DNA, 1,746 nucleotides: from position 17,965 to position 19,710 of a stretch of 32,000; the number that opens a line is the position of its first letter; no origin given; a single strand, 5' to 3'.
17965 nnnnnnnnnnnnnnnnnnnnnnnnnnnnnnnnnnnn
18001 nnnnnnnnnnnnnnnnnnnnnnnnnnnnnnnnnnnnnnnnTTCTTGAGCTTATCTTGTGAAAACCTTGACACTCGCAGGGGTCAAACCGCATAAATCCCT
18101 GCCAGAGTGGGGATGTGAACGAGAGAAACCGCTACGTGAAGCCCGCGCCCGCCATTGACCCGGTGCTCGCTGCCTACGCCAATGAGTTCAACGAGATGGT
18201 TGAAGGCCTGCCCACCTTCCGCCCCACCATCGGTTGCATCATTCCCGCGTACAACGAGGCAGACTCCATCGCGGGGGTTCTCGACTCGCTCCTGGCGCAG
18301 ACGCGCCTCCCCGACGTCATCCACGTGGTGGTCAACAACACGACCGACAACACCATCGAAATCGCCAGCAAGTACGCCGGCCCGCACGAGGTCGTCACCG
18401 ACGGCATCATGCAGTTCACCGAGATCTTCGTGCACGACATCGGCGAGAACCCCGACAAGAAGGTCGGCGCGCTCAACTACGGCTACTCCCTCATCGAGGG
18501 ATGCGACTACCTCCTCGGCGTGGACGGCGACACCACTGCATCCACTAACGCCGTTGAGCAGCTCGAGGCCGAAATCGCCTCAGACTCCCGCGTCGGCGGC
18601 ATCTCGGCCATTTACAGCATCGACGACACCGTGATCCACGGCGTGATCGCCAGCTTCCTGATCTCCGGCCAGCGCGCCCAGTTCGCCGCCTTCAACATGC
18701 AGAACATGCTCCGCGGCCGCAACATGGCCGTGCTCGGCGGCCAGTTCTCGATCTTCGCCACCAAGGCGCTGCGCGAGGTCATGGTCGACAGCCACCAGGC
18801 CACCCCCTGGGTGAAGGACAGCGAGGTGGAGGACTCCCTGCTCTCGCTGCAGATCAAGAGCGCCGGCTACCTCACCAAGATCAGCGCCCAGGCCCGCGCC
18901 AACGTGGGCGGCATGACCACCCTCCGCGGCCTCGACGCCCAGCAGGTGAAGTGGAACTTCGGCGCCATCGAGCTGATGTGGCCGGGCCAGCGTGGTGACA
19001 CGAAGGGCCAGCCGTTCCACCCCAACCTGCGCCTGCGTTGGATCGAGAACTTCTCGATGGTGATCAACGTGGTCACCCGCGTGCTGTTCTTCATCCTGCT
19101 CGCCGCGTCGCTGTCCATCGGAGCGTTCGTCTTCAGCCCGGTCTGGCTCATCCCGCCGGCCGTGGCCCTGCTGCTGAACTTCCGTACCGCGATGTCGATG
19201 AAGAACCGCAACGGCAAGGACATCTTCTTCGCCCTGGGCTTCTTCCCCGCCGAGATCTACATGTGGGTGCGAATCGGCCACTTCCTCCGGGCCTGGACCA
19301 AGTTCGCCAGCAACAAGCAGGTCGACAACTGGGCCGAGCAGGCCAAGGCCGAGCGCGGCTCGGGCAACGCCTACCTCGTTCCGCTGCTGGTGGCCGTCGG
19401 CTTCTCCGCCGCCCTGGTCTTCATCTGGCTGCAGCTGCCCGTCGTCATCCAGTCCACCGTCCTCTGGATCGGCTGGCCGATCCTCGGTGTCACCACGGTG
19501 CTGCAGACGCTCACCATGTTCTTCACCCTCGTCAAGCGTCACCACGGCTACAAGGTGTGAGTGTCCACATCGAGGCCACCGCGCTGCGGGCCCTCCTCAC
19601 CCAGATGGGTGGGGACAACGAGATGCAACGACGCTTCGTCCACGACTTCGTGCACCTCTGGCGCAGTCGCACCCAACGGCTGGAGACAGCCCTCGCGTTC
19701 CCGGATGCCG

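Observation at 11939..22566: Candidate c-di-GMP / phosphorelay-controlled beta-glycan exopolysaccharide locus with an unusual part list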

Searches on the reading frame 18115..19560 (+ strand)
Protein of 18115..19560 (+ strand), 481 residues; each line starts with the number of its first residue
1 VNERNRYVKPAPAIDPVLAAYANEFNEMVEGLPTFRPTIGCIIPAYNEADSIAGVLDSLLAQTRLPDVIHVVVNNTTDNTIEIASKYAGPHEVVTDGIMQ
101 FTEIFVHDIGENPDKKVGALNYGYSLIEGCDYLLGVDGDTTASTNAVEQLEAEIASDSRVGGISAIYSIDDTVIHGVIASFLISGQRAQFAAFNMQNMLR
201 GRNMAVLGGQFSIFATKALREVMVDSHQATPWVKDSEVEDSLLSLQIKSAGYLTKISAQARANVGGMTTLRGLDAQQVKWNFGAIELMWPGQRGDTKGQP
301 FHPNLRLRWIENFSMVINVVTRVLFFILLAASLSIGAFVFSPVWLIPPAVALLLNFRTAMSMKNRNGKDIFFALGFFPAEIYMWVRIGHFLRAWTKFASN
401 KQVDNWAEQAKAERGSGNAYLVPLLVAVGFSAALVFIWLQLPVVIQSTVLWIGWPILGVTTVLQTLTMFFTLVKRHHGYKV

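Call 8: search_protein_families(library=pfam, proteins=[window:18115-19560:+], max_evalue=0.01)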
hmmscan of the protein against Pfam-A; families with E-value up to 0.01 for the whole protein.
window:18115-19560:+ (481 aa): 3 families
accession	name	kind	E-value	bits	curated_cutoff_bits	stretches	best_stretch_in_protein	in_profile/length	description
PF00535.33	Glycos_transf_2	-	3.7e-15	56.7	23.3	1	42-221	3-166/168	Glycosyl transferase family 2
PF13632.12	Glyco_trans_2_3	-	5.1e-12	46.5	27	1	136-349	5-190/198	Glycosyl transferase family group 2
PF13641.12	Glyco_tranf_2_3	-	7.9e-09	36.3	27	1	38-281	2-228/230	Glycosyltransferase like family 2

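Call 9: find_homologous_proteins(query=window:18115-19560:+, max_evalue=0.00001)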
Query window:18115-19560:+ (481 aa): 1320 proteins with E <= 0.00001 among 8000 candidates; the best 120 are listed.
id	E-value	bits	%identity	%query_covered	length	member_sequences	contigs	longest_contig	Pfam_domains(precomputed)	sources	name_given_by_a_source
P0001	0.0e+0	1087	100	100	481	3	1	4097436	PF13632.13,PF13641.13,PF00535.33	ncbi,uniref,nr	ncbi:glycosyltransferase family 2 protein [Cryobacterium sp. SO2]|uniref:glycosyltransferase family 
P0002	0.0e+0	1025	90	100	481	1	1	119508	PF13632.13,PF13641.13,PF00535.33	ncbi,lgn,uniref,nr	ncbi:glycosyltransferase family 2 protein [Cryobacterium sp. 1639]|uniref:glycosyltransferase family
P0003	0.0e+0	1025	91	100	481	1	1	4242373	PF13632.13,PF13641.13,PF00535.33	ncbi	ncbi:glycosyltransferase family 2 protein [Cryobacterium sp. AP23]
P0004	0.0e+0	1012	91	100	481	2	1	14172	PF13632.13,PF13641.13,PF00535.33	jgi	jgi:biofilm PGA synthesis N-glycosyltransferase PgaC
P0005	0.0e+0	1011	91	100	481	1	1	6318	PF13632.13,PF13641.13,PF00535.33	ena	-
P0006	0.0e+0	1010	91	100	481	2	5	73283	PF13632.13,PF13641.13,PF00535.33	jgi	jgi:biofilm PGA synthesis N-glycosyltransferase PgaC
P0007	8.8e-298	1005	89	100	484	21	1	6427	PF13632.13,PF13641.13,PF00535.33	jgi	jgi:biofilm PGA synthesis N-glycosyltransferase PgaC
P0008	6.3e-297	1003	90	100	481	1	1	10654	PF13632.13,PF13641.13,PF00535.33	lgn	-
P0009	5.4e-296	1000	91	99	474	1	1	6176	PF13632.13,PF13641.13,PF00535.33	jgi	jgi:cellulose synthase/poly-beta-1,6-N-acetylglucosamine synthase-like glycosyltransferase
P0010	4.5e-295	996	90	100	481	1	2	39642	PF13632.13,PF13641.13,PF00535.33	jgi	jgi:biofilm PGA synthesis N-glycosyltransferase PgaC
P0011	1.3e-288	975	92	94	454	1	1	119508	PF13632.13,PF13641.13,PF00535.33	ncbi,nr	ncbi:glycosyltransferase [Cryobacterium sp. 1639]|nr:glycosyltransferase [Cryobacterium sp. 1639]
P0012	4.0e-288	974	87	100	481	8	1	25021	PF13632.13,PF13641.13,PF00535.33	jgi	-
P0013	1.5e-286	968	87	100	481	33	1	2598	PF13632.13,PF13641.13,PF00535.33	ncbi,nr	ncbi:MAG: glycosyl transferase [Acidimicrobiia bacterium]|nr:glycosyl transferase [Acidimicrobiia ba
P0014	3.9e-275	931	84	100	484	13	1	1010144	PF13632.13,PF13641.13,PF00535.33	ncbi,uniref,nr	ncbi:glycosyltransferase family 2 protein [Cryobacterium algoricola]|uniref:Glycosyltransferase fami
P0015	1.4e-269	912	81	100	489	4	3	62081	PF13632.13,PF13641.13,PF00535.33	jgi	jgi:biofilm PGA synthesis N-glycosyltransferase PgaC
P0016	8.4e-269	910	82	100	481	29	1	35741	PF13632.13,PF13641.13,PF00535.33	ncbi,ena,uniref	ncbi:glycosyltransferase [Agreia sp.]|uniref:glycosyltransferase n=1 Tax=Agreia sp. TaxID=1872416 Re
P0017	1.0e-265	900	84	96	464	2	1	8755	PF13632.13,PF13641.13,PF00535.33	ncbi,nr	ncbi:MAG TPA: glycosyltransferase family 2 protein [Cryobacterium sp.]|nr:glycosyltransferase family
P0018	6.4e-260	881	83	96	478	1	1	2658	PF13632.13,PF13641.13,PF00535.33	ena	-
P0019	5.1e-258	874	82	96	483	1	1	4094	PF13632.13,PF13641.13,PF00535.33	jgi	jgi:poly-beta-1,6-N-acetyl-D-glucosamine synthase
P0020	3.9e-256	868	81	99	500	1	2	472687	PF13632.13,PF13641.13,PF00535.33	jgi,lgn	jgi:biofilm PGA synthesis N-glycosyltransferase PgaC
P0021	5.5e-251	851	81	96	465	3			PF13632.13,PF13641.13,PF00535.33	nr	nr:glycosyltransferase family 2 protein [Cryobacterium melibiosiphilum]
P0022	5.6e-250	848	79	99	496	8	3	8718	PF13632.13,PF13641.13,PF00535.33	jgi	jgi:biofilm PGA synthesis N-glycosyltransferase PgaC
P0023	2.7e-247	839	78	96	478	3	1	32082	PF13632.13,PF13641.13,PF00535.33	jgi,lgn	jgi:cellulose synthase/poly-beta-1,6-N-acetylglucosamine synthase-like glycosyltransferase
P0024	2.0e-246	836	75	100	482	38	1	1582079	PF13632.13,PF13641.13,PF00535.33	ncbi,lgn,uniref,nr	ncbi:glycosyltransferase family 2 protein [Cnuibacter physcomitrellae]|uniref:glycosyltransferase fa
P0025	2.7e-246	836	80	95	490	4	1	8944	PF13632.13,PF13641.13,PF00535.33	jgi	-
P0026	4.6e-245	832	75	99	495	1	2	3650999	PF13632.13,PF13641.13,PF00535.33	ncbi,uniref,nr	ncbi:glycosyltransferase family 2 protein [Agromyces atrinae]|uniref:Cellulose synthase/poly-beta-1,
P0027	1.5e-244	830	75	99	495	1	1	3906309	PF13632.13,PF13641.13,PF00535.33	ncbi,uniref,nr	ncbi:glycosyltransferase family 2 protein [Agromyces atrinae]|uniref:glycosyltransferase family 2 pr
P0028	3.6e-243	825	75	99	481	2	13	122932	PF13632.13,PF13641.13,PF00535.33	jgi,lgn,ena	-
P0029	5.4e-243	825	75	99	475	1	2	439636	PF13632.13,PF13641.13,PF00535.33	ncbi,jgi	jgi:biofilm PGA synthesis N-glycosyltransferase PgaC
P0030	7.1e-242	821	75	99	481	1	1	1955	PF13632.13,PF13641.13,PF00535.33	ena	-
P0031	9.2e-242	821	74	100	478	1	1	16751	PF13632.13,PF13641.13,PF00535.33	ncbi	-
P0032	1.2e-241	820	75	98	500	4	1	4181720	PF13632.13,PF13641.13,PF00535.33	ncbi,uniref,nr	ncbi:glycosyltransferase family 2 protein [Agromyces silvae]|uniref:glycosyltransferase family 2 pro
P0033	1.9e-241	820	74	100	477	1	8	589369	PF13632.13,PF13641.13,PF00535.33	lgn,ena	-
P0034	1.9e-241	820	75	99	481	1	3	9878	PF13632.13,PF13641.13,PF00535.33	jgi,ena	-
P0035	3.3e-241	819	77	95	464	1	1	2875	PF13632.13,PF13641.13,PF00535.33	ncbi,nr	ncbi:MAG TPA: glycosyltransferase family 2 protein [Glaciihabitans sp.]|nr:glycosyltransferase famil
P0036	3.7e-241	819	74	99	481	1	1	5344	PF13632.13,PF13641.13,PF00535.33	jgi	jgi:biofilm PGA synthesis N-glycosyltransferase PgaC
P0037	4.1e-241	819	73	99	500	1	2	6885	PF13632.13,PF13641.13,PF00535.33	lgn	-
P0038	4.8e-241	818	75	100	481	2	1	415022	PF13632.13,PF13641.13,PF00535.33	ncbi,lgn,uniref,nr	ncbi:glycosyltransferase [Glaciihabitans sp. dw_435]|uniref:glycosyltransferase family 2 protein n=1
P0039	6.3e-241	818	75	99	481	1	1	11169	PF13632.13,PF13641.13,PF00535.33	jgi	jgi:biofilm PGA synthesis N-glycosyltransferase PgaC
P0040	7.2e-241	818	74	100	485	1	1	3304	PF13632.13,PF13641.13,PF00535.33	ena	-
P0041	8.0e-241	818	75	99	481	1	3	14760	PF13632.13,PF13641.13,PF00535.33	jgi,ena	jgi:poly-beta-1,6-N-acetyl-D-glucosamine synthase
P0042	8.1e-241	818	75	99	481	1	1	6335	PF13632.13,PF13641.13,PF00535.33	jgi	jgi:biofilm PGA synthesis N-glycosyltransferase PgaC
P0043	8.3e-241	818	75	100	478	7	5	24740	PF13632.13,PF13641.13,PF00535.33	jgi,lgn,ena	-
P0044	8.6e-241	818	75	96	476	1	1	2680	PF13632.13,PF13641.13,PF00535.33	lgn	-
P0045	8.8e-241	817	74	99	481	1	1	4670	PF13632.13,PF13641.13,PF00535.33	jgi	jgi:biofilm PGA synthesis N-glycosyltransferase PgaC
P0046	1.1e-240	817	75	97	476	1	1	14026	PF13632.13,PF13641.13,PF00535.33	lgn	-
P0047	1.5e-240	817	75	99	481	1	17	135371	PF13632.13,PF13641.13,PF00535.33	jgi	jgi:biofilm PGA synthesis N-glycosyltransferase PgaC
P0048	1.6e-240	817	75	97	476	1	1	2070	PF13632.13,PF13641.13,PF00535.33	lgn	-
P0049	1.8e-240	817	75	96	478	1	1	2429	PF13632.13,PF13641.13,PF00535.33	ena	-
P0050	2.1e-240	816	75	99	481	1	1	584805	PF13632.13,PF13641.13,PF00535.33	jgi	jgi:biofilm PGA synthesis N-glycosyltransferase PgaC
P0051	2.2e-240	816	77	95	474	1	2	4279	PF13632.13,PF13641.13,PF00535.33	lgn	-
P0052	2.3e-240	816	73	100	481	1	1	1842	PF13632.13,PF13641.13,PF00535.33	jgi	-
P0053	2.6e-240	816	76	96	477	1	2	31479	PF13632.13,PF13641.13,PF00535.33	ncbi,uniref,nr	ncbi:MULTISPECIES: glycosyltransferase family 2 protein [Subtercola]|uniref:Glycosyltransferase fami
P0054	3.1e-240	816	74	99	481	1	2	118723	PF13632.13,PF13641.13,PF00535.33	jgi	jgi:biofilm PGA synthesis N-glycosyltransferase PgaC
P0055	4.3e-240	815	75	96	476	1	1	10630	PF13632.13,PF13641.13,PF00535.33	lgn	-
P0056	5.5e-240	815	77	96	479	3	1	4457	PF13632.13,PF13641.13,PF00535.33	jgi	-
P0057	6.6e-240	815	76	96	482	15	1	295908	PF13632.13,PF13641.13,PF00535.33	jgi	jgi:cellulose synthase/poly-beta-1,6-N-acetylglucosamine synthase-like glycosyltransferase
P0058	7.2e-240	814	76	96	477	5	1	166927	PF13632.13,PF13641.13,PF00535.33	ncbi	ncbi:hypothetical protein BH11ACT5_BH11ACT5_00580 [soil metagenome]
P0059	1.2e-239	814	75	95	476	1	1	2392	PF13632.13,PF13641.13,PF00535.33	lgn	-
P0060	1.6e-239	813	75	97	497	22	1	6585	PF13632.13,PF13641.13,PF00535.33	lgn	-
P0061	2.1e-239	813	75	99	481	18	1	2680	PF13632.13,PF13641.13,PF00535.33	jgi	jgi:biofilm PGA synthesis N-glycosyltransferase PgaC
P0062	3.7e-239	812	76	96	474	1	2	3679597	PF13632.13,PF13641.13,PF00535.33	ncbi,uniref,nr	ncbi:cellulose synthase/poly-beta-1,6-N-acetylglucosamine synthase-like glycosyltransferase [Subterc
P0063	4.6e-239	812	76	96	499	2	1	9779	PF13632.13,PF13641.13,PF00535.33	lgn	-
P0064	5.5e-239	812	74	99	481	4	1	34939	PF13632.13,PF13641.13,PF00535.33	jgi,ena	-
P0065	9.7e-239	811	76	96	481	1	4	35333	PF13632.13,PF13641.13,PF00535.33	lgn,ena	-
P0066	1.1e-238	811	76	96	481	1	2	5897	PF13632.13,PF13641.13,PF00535.33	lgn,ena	-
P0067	1.5e-238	810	76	96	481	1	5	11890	PF13632.13,PF13641.13,PF00535.33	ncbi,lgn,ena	-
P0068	1.5e-238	810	76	96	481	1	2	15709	PF13632.13,PF13641.13,PF00535.33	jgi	-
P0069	1.5e-238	810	76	96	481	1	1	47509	PF13632.13,PF13641.13,PF00535.33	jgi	jgi:biofilm PGA synthesis N-glycosyltransferase PgaC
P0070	1.6e-238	810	76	96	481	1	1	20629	PF13632.13,PF13641.13,PF00535.33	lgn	-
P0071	1.8e-238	810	75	95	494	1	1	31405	PF13632.13,PF13641.13,PF00535.33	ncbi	-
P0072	2.0e-238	810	76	96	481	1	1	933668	PF13632.13,PF13641.13,PF00535.33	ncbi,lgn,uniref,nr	ncbi:glycosyltransferase family 2 protein [Sanguibacter sp. Leaf3]|uniref:glycosyltransferase family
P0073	2.3e-238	810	74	100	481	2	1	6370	PF13632.13,PF13641.13,PF00535.33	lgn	-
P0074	2.6e-238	809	76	96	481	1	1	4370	PF13632.13,PF13641.13,PF00535.33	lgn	-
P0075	2.8e-238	809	76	96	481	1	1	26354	PF13632.13,PF13641.13,PF00535.33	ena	-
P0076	2.8e-238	809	76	96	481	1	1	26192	PF13632.13,PF13641.13,PF00535.33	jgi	-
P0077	3.4e-238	809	76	98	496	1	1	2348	PF13632.13,PF13641.13,PF00535.33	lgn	-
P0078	3.7e-238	809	76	96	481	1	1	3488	PF13632.13,PF13641.13,PF00535.33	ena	-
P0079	4.4e-238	809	76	96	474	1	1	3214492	PF13632.13,PF13641.13,PF00535.33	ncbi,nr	ncbi:glycosyltransferase family 2 protein [Subtercola sp. PAMC28395]|nr:glycosyltransferase [Subterc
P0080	5.0e-238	808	75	99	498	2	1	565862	PF13632.13,PF13641.13,PF00535.33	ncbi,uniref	ncbi:glycosyltransferase family 2 protein [Agromyces sp. NPDC058110]|uniref:glycosyltransferase fami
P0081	5.4e-238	808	76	96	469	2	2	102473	PF13632.13,PF13641.13,PF00535.33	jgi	jgi:poly-beta-1,6-N-acetyl-D-glucosamine synthase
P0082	7.2e-238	808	75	96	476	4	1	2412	PF13632.13,PF13641.13,PF00535.33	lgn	-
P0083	7.2e-238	808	76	96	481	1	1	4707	PF13632.13,PF13641.13,PF00535.33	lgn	-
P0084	7.3e-238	808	76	96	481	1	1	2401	PF13632.13,PF13641.13,PF00535.33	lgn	-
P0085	9.3e-238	808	75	99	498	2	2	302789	PF13632.13,PF13641.13,PF00535.33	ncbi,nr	ncbi:glycosyltransferase family 2 protein [Agromyces allii]|nr:glycosyltransferase [Agromyces allii]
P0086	1.2e-237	807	76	96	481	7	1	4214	PF13632.13,PF13641.13,PF00535.33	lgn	-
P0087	1.3e-237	807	76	96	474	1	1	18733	PF13632.13,PF13641.13,PF00535.33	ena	-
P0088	1.5e-237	807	76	96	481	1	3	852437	PF13632.13,PF13641.13,PF00535.33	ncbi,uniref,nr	ncbi:glycosyltransferase family 2 protein [Sanguibacter inulinus]|uniref:Glycosyltransferase family 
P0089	1.5e-237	807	76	96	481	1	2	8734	PF13632.13,PF13641.13,PF00535.33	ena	-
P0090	1.5e-237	807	76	96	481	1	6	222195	PF13632.13,PF13641.13,PF00535.33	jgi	jgi:biofilm PGA synthesis N-glycosyltransferase PgaC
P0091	1.5e-237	807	76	96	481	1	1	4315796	PF13632.13,PF13641.13,PF00535.33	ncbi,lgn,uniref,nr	ncbi:glycosyltransferase family 2 protein [Sanguibacter sp. 4.1]|uniref:Glycosyltransferase family 2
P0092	1.8e-237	807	76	96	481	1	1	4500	PF13632.13,PF13641.13,PF00535.33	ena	-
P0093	2.1e-237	806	76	96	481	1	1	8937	PF13632.13,PF13641.13,PF00535.33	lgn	-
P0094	2.4e-237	806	76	96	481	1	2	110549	PF13632.13,PF13641.13,PF00535.33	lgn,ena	-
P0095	2.4e-237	806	76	96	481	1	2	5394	PF13632.13,PF13641.13,PF00535.33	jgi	-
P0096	2.6e-237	806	76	96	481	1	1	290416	PF13632.13,PF13641.13,PF00535.33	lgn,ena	-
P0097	2.6e-237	806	76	96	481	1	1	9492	PF13632.13,PF13641.13,PF00535.33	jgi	jgi:biofilm PGA synthesis N-glycosyltransferase PgaC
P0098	2.7e-237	806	76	96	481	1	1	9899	PF13632.13,PF13641.13,PF00535.33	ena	-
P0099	2.7e-237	806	76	96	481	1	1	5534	PF13632.13,PF13641.13,PF00535.33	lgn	-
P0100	3.6e-237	806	76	96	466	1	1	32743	PF13632.13,PF13641.13,PF00535.33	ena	-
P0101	3.7e-237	806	76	95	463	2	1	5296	PF13632.13,PF13641.13,PF00535.33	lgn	-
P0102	4.5e-237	805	75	96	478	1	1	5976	PF13632.13,PF13641.13,PF00535.33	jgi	-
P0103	4.5e-237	805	75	96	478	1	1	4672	PF13632.13,PF13641.13,PF00535.33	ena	-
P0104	5.3e-237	805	73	100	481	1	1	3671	PF13632.13,PF13641.13,PF00535.33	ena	-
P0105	6.3e-237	805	76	96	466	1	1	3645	PF13632.13,PF13641.13,PF00535.33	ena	-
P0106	8.8e-237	804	75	97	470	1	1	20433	PF13632.13,PF13641.13,PF00535.33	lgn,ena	-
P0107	9.5e-237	804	76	96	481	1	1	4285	PF13632.13,PF13641.13,PF00535.33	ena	-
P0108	1.3e-236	804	73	100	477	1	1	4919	PF13632.13,PF13641.13,PF00535.33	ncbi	-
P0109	1.5e-236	804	74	99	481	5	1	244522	PF13632.13,PF13641.13,PF00535.33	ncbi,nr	ncbi:MAG: glycosyltransferase [Glaciihabitans sp.]|nr:glycosyltransferase [Glaciihabitans sp.]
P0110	1.8e-236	803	76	96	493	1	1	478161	PF13632.13,PF13641.13,PF00535.33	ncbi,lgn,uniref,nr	ncbi:glycosyltransferase family 2 protein [Compostimonas suwonensis]|uniref:Cellulose synthase/poly-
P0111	2.2e-236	803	75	96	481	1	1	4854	PF13632.13,PF13641.13,PF00535.33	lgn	-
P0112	2.5e-236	803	75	96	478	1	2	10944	PF13632.13,PF13641.13,PF00535.33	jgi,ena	-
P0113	3.4e-236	802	75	96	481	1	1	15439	PF13632.13,PF13641.13,PF00535.33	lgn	-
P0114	3.9e-236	802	76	95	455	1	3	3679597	PF13632.13,PF13641.13,PF00535.33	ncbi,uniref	ncbi:glycosyltransferase family 2 protein [Subtercola frigoramans]|uniref:glycosyltransferase family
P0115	4.0e-236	802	74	99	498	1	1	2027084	PF13632.13,PF13641.13,PF00535.33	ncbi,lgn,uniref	ncbi:glycosyltransferase [Agromyces sp. PvR057]|uniref:glycosyltransferase n=1 Tax=Agromyces sp. PvR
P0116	6.1e-236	802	75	96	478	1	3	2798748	PF13632.13,PF13641.13,PF00535.33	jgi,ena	-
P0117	8.6e-236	801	75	96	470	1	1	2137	PF13632.13,PF13641.13,PF00535.33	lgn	-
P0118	1.2e-235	801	75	96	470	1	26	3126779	PF13632.13,PF13641.13,PF00535.33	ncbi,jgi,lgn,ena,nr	ncbi:MAG: glycosyl transferase [Micrococcales bacterium 70-64]|nr:glycosyltransferase family 2 prote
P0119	1.2e-235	801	75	96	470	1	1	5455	PF13632.13,PF13641.13,PF00535.33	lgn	-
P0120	1.3e-235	800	75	96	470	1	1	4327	PF13632.13,PF13641.13,PF00535.33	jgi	-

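Call 12: search_solved_structures(query=window:18115-19560:+, max_evalue=1)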
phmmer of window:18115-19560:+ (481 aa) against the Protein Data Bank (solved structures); distinct sequences matched with E-value up to 1: 5.
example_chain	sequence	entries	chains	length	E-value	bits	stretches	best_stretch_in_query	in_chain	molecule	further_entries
6yv7_B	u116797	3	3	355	0.0012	20.7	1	33-95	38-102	Glycosyl transferase, family 2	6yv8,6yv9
6yv7_A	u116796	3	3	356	0.0012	20.7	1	33-95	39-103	Glycosyl transferase, family 2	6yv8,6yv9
8vh7_A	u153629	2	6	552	0.031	16.1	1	31-89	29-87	Heparosan synthase B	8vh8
8viw_A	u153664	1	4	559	0.031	16.1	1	31-89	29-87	Heparosan synthase B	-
6wvd_A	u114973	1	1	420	0.092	14.5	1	332-422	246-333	Green fluorescent protein, Protein jagunal homolog 1 chimera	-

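Call 14: find_related_loci(query=A1, collection=genome_contigs, flank=10000)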
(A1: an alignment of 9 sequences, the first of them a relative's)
Query A1 (481 aa) in genome_contigs; peptide patterns used: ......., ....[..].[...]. (x = any residue, [..] = any of these).
550 stretches matched a pattern; 424 encode a relative of the query (tblastn E <= 1e-3); the best 80 are kept; 80 distinct loci.
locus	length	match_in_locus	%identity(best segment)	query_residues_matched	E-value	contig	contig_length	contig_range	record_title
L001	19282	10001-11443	90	1-481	0e+0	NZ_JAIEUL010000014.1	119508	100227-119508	Cryobacterium inferilacus strain 1639 NODE_14_length_119508_cov_78.844370, whole genome shotgun sequence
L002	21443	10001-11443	88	1-481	0e+0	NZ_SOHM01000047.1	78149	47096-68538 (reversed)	Cryobacterium lactosi strain Sr59 scaffold7, whole genome shotgun sequence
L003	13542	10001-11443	89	1-481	0e+0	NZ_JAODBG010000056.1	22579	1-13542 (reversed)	MAG: Cryobacterium sp. isolate RYN_54 scaffold_1232937, whole genome shotgun sequence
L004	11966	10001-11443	89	1-481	0e+0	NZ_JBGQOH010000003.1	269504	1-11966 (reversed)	Cryobacterium sp. W22_MBD10_FK3 NODE_3_length_269504_cov_134.142180, whole genome shotgun sequence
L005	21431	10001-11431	85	1-481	0e+0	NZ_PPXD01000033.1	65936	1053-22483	Cryobacterium zongtaii strain TMN-42 C225, whole genome shotgun sequence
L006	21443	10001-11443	87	1-481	0e+0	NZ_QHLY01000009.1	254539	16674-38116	Cryobacterium arcticum strain SK-1 scaffold9, whole genome shotgun sequence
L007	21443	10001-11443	81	1-481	0e+0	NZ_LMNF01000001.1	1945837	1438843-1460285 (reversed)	Agreia sp. Leaf283 contig_1, whole genome shotgun sequence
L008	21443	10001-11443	82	1-481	0e+0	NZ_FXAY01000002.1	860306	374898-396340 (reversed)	Agreia pratensis strain VKM Ac-2510, whole genome shotgun sequence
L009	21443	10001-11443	82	1-481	0e+0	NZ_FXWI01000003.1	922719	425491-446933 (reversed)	Agreia sp. VKM Ac-1783, whole genome shotgun sequence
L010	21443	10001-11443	81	1-481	0e+0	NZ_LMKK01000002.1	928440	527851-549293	Agreia sp. Leaf210 contig_2, whole genome shotgun sequence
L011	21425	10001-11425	83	7-481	0e+0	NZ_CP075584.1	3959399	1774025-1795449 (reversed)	Cryobacterium breve strain ERMR7:08 chromosome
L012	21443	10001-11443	81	1-481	0e+0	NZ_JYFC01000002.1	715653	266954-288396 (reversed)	Agreia bicolorata strain VKM Ac-1804 NODE_2, whole genome shotgun sequence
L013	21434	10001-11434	79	4-481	0e+0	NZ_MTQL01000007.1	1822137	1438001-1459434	Leifsonia sp. ALI-44-B Contig7, whole genome shotgun sequence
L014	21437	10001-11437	85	3-481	0e+0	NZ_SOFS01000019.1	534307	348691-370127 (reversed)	Cryobacterium glucosi strain MDB1-5 scaffold20, whole genome shotgun sequence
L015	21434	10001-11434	79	4-481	0e+0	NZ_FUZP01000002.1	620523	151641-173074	Okibacterium fritillariae strain VKM Ac-2059, whole genome shotgun sequence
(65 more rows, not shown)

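Call 17: search_protein_families(library=ncbifam, proteins=[window:18115-19560:+], max_evalue=0.01)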
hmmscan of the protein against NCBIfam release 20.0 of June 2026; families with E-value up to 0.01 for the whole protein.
window:18115-19560:+ (481 aa): 10 families
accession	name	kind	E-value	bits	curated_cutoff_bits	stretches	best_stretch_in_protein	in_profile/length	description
TIGR03937.1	PgaC_IcaA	equivalog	4.2e-11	42.4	422.3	1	37-293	45-279/407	poly-beta-1,6-N-acetyl-D-glucosamine synthase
TIGR03111.1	glyc2_xrt_Gpos1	hypoth_equivalog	8e-08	31.5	363.95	1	17-318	29-322/439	TIGR03111 family XrtG-associated glycosyltransferase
TIGR03469.1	HpnB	hypoth_equivalog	3.4e-07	29.6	379.25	1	34-158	41-164/386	hopene-associated glycosyltransferase HpnB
NF053846.1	glyco_with_XrtP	equivalog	3.9e-05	22.5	520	1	174-286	189-300/440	XrtP-associated glycosyltransferase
TIGR04283.1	glyco_like_mftF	equivalog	0.0001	22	182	1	41-88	3-50/221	TIGR04283 family arsenosugar biosynthesis glycosyltransferase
NF038302.1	EPS_HpsE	equivalog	0.00036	19.6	300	1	41-88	5-55/307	hormogonium polysaccharide biosynthesis glycosyltransferase HpsE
NF007482.0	PRK10073.1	equivalog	0.00059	18.9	423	1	37-94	6-63/334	glycosyltransferase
TIGR04182.1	glyco_TIGR04182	equivalog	0.0028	17.1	325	0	41-150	4-93/293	S-layer glycoprotein N-glycosyltransferase AglJ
NF010496.0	PRK13915.1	equivalog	0.0034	16.5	262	1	37-95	31-91/307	glucosyl-3-phosphoglycerate synthase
NF045692.1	OglycostaseCruG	equivalog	0.0082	15.1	600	0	38-150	42-148/386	2'-O-glycosyltransferase CruG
